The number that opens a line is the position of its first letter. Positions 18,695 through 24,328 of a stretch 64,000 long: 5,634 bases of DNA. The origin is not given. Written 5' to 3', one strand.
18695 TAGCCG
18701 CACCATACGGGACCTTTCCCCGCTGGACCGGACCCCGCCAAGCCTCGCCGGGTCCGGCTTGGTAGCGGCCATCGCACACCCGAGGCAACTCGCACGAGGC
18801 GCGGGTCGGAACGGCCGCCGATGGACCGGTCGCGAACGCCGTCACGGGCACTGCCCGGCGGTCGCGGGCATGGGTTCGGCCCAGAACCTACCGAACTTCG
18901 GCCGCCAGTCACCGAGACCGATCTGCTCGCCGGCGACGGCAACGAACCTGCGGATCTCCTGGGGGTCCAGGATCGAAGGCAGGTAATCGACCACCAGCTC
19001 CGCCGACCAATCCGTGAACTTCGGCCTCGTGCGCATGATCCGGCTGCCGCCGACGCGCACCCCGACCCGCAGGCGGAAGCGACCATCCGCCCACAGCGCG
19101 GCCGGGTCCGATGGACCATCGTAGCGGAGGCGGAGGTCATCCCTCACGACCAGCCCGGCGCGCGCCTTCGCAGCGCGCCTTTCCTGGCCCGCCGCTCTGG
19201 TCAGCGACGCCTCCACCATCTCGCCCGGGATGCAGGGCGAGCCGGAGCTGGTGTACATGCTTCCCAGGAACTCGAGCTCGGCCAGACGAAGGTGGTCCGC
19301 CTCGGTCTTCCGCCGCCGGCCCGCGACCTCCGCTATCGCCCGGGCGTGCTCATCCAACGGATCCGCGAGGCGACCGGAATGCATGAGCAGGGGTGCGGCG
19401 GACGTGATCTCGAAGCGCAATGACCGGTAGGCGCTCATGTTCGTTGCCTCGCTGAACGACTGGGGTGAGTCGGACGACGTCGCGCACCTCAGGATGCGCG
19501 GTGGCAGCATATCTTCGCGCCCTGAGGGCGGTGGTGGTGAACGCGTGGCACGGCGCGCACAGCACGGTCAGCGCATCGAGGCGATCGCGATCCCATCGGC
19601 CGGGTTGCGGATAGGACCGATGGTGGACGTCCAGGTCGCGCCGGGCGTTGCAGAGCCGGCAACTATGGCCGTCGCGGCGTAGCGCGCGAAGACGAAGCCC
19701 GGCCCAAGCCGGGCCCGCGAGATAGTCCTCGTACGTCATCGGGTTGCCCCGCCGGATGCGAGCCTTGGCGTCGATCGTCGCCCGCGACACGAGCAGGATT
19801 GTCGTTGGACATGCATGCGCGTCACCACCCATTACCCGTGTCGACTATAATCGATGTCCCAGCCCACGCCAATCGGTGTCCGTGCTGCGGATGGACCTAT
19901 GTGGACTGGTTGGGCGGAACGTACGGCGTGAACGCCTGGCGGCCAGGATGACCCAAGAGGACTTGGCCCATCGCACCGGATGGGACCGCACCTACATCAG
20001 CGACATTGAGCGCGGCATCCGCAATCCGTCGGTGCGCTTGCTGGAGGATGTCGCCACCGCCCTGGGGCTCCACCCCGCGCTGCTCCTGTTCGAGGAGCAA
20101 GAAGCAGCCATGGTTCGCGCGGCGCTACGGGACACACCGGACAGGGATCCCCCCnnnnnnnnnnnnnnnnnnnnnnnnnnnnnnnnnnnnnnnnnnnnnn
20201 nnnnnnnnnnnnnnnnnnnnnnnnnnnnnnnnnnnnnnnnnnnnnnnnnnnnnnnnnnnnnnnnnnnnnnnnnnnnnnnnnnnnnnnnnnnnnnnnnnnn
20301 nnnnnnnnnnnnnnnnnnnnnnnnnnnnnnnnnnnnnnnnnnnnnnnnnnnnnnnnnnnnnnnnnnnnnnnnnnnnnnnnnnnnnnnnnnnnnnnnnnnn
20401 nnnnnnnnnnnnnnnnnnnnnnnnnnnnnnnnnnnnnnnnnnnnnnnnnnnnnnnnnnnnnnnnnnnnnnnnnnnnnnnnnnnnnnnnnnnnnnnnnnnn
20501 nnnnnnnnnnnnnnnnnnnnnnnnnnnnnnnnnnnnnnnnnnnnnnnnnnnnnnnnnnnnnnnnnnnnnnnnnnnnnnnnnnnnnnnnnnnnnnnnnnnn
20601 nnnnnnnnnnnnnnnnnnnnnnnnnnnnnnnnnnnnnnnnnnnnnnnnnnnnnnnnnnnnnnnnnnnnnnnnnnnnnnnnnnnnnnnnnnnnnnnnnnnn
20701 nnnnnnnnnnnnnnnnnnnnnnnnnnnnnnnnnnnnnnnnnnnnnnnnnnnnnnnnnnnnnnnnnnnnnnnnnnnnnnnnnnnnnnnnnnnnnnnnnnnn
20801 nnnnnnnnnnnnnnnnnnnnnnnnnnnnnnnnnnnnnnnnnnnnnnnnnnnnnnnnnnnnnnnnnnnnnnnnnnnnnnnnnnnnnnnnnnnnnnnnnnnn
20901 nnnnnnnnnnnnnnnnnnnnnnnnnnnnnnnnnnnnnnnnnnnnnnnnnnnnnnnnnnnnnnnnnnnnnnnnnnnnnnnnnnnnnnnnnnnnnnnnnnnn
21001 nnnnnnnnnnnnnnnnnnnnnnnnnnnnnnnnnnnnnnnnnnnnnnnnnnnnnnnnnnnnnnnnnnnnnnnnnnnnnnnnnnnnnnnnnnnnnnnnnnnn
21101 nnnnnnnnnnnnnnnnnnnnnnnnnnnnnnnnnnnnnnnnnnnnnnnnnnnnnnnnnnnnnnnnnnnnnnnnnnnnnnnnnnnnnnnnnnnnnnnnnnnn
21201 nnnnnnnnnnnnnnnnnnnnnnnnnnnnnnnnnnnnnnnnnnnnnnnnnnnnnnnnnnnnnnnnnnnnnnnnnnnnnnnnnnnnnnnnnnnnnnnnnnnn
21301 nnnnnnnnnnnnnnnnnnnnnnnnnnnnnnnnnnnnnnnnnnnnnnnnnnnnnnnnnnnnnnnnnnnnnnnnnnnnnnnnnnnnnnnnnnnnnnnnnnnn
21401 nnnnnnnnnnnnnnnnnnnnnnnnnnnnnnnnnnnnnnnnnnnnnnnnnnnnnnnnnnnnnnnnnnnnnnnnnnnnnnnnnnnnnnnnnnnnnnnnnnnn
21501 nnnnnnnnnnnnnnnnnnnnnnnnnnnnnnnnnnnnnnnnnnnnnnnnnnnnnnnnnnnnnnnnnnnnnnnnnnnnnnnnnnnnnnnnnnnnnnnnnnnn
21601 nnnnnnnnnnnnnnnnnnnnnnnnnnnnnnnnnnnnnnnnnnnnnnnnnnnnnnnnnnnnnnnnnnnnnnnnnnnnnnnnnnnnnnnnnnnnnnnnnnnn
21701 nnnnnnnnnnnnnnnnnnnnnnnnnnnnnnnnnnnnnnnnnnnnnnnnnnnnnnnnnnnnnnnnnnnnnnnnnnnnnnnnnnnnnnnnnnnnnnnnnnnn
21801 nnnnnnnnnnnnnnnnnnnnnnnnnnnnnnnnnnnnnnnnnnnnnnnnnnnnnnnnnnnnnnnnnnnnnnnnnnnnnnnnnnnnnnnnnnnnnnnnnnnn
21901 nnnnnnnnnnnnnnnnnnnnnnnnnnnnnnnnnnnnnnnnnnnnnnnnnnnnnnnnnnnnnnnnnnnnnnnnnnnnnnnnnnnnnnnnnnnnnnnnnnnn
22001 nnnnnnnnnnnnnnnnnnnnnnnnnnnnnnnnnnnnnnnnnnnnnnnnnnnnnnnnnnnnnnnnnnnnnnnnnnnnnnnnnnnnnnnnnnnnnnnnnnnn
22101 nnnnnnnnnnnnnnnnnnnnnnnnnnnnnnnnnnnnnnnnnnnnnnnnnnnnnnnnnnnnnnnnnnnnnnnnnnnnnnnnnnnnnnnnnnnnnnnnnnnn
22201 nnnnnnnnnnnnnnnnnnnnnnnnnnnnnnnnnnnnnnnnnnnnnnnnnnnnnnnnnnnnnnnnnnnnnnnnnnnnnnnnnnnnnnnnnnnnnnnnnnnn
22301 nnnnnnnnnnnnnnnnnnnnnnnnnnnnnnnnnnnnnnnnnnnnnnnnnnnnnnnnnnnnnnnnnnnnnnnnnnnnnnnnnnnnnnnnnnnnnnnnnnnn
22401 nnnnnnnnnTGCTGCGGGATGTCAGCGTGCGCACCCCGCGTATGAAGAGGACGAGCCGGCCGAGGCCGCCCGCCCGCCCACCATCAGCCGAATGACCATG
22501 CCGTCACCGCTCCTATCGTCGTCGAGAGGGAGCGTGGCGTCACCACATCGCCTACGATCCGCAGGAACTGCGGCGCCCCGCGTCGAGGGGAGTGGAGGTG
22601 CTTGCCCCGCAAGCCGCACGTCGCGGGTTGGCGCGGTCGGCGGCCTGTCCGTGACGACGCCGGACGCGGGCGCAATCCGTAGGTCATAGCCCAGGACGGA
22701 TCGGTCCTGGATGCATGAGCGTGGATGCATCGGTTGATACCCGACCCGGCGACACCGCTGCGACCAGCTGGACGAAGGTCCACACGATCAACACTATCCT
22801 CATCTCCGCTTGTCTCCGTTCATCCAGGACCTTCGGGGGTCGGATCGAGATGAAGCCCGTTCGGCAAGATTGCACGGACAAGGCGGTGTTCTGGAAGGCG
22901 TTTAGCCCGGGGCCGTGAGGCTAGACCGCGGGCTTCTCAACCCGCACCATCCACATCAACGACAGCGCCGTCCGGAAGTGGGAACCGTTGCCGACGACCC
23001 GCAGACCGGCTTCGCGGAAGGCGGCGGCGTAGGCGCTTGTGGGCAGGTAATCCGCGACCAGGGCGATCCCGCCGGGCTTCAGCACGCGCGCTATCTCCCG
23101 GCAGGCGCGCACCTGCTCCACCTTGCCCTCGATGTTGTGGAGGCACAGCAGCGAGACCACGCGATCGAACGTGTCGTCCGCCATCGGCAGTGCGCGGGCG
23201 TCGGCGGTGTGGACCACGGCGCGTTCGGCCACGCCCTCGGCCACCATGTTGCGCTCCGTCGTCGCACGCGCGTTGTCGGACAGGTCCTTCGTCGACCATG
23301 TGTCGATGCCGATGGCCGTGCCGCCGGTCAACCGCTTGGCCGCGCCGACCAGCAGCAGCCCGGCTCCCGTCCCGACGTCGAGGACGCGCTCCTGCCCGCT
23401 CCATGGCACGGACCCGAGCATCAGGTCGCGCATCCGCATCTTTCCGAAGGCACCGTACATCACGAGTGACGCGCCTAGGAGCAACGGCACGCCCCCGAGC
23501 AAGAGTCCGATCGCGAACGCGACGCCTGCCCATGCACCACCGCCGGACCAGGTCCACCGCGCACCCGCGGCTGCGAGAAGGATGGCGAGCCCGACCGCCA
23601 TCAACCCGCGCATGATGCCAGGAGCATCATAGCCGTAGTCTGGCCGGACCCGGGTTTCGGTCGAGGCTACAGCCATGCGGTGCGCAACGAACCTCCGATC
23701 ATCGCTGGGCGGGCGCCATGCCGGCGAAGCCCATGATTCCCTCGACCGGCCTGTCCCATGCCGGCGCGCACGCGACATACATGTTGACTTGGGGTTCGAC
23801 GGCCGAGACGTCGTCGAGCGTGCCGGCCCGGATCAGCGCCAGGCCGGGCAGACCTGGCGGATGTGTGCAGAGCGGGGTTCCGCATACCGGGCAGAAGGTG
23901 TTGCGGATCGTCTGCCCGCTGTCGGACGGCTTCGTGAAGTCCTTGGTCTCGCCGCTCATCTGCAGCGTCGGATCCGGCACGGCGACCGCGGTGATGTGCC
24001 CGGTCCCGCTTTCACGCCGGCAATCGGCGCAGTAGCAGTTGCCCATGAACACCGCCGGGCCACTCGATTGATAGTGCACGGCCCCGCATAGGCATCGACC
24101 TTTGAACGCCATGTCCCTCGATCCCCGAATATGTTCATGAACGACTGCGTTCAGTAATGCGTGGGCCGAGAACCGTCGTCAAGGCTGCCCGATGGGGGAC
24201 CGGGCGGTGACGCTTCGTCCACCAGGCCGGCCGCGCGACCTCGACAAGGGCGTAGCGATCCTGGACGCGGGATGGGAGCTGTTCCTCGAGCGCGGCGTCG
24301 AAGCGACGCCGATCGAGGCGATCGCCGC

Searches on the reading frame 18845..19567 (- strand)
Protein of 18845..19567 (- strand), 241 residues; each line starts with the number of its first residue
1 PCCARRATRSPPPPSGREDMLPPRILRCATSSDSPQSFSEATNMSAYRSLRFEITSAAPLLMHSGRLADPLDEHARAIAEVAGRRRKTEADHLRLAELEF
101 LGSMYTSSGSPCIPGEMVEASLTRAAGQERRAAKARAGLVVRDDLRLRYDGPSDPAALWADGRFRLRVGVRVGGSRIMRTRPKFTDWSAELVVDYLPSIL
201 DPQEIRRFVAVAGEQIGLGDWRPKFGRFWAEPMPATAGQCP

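Call 19: search_protein_families(library=pfam, proteins=[window:18845-19567:-], max_evalue=0.01)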
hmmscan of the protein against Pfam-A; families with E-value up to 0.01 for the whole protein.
window:18845-19567:- (241 aa): 0 families

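Call 50: search_protein_families(library=padloc, proteins=[window:18845-19567:-], max_evalue=0.001)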
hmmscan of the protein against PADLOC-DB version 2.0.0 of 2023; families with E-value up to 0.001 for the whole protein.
window:18845-19567:- (241 aa): 0 families

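Call 51: search_protein_families(library=ncbifam, proteins=[window:18845-19567:-], max_evalue=0.001)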
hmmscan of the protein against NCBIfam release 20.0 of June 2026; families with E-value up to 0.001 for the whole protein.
window:18845-19567:- (241 aa): 0 families

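Call 78: search_protein_families(library=phrogs, proteins=[window:18845-19567:-], max_evalue=0.01)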
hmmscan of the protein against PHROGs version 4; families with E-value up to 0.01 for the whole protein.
window:18845-19567:- (241 aa): 1 family
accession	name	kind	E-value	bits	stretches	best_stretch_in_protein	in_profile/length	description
phrog_4652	-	unknown function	2.8e-43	149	1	48-230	4-189/194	-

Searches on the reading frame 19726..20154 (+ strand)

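Call 19: search_protein_families(library=pfam, proteins=[window:19726-20154:+], max_evalue=0.01)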
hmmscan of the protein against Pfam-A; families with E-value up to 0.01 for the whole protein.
window:19726-20154:+ (143 aa): 5 families
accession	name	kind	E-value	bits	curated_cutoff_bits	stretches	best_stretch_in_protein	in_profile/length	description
PF01381.28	HTH_3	-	6e-15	55.5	23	1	66-119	1-54/55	Helix-turn-helix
PF13560.12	HTH_31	-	2.5e-13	50.6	27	1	63-120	3-61/64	Helix-turn-helix domain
PF12844.13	HTH_19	-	7.5e-05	23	30.2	1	66-121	4-59/64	Helix-turn-helix domain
PF13443.12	HTH_26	-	0.003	18.2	22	1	72-118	8-55/63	Cro/C1-type HTH DNA-binding domain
PF13744.12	HTH_37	-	0.0093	16.2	27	0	64-116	21-74/80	Helix-turn-helix domain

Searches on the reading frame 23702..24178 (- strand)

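Call 19: search_protein_families(library=pfam, proteins=[window:23702-24178:-], max_evalue=0.01)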
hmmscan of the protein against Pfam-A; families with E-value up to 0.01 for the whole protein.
window:23702-24178:- (159 aa): 1 family
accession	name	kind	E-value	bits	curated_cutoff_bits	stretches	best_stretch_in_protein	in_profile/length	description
PF04828.22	GFA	-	3e-28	98.7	24.3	1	25-135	2-113/115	Glutathione-dependent formaldehyde-activating enzyme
